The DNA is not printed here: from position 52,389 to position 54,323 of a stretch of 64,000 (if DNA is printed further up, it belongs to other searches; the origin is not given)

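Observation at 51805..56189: Two-gene periplasmic glycosylation module: Dpm1/ArnC-like GT2 translationally coupled to a giant ArnT/PMT-like GT-C fused to a novel repeat domain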

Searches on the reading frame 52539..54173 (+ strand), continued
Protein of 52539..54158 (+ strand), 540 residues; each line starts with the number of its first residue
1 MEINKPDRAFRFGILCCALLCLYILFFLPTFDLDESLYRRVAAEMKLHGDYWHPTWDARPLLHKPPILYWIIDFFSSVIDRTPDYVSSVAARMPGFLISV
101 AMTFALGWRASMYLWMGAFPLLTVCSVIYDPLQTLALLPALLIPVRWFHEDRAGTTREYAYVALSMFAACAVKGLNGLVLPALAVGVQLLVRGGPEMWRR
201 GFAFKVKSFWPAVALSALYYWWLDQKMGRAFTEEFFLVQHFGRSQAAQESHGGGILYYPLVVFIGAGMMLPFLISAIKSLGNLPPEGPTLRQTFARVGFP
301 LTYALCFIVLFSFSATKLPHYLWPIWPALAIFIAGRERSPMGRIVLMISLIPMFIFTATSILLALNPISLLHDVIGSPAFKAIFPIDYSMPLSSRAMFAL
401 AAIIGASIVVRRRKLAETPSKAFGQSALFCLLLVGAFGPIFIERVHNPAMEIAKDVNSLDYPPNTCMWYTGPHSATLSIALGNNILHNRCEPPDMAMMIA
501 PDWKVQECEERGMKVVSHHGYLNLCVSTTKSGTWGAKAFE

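Call 58: search_solved_structures(query=A4, max_evalue=0.01, show_alignments=1)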
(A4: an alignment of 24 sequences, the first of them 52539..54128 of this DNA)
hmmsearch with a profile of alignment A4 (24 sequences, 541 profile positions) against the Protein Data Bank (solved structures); distinct sequences matched with E-value up to 0.01: 1.
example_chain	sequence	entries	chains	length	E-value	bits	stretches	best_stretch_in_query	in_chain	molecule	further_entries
5ezm_A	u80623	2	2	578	1.9e-21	79.6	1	8-368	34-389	4-amino-4-deoxy-L-arabinose transferase or related glycosyltransferases of PMT family | 4-amino-4-deoxy-L-arabinose (L-Ara4N) transferase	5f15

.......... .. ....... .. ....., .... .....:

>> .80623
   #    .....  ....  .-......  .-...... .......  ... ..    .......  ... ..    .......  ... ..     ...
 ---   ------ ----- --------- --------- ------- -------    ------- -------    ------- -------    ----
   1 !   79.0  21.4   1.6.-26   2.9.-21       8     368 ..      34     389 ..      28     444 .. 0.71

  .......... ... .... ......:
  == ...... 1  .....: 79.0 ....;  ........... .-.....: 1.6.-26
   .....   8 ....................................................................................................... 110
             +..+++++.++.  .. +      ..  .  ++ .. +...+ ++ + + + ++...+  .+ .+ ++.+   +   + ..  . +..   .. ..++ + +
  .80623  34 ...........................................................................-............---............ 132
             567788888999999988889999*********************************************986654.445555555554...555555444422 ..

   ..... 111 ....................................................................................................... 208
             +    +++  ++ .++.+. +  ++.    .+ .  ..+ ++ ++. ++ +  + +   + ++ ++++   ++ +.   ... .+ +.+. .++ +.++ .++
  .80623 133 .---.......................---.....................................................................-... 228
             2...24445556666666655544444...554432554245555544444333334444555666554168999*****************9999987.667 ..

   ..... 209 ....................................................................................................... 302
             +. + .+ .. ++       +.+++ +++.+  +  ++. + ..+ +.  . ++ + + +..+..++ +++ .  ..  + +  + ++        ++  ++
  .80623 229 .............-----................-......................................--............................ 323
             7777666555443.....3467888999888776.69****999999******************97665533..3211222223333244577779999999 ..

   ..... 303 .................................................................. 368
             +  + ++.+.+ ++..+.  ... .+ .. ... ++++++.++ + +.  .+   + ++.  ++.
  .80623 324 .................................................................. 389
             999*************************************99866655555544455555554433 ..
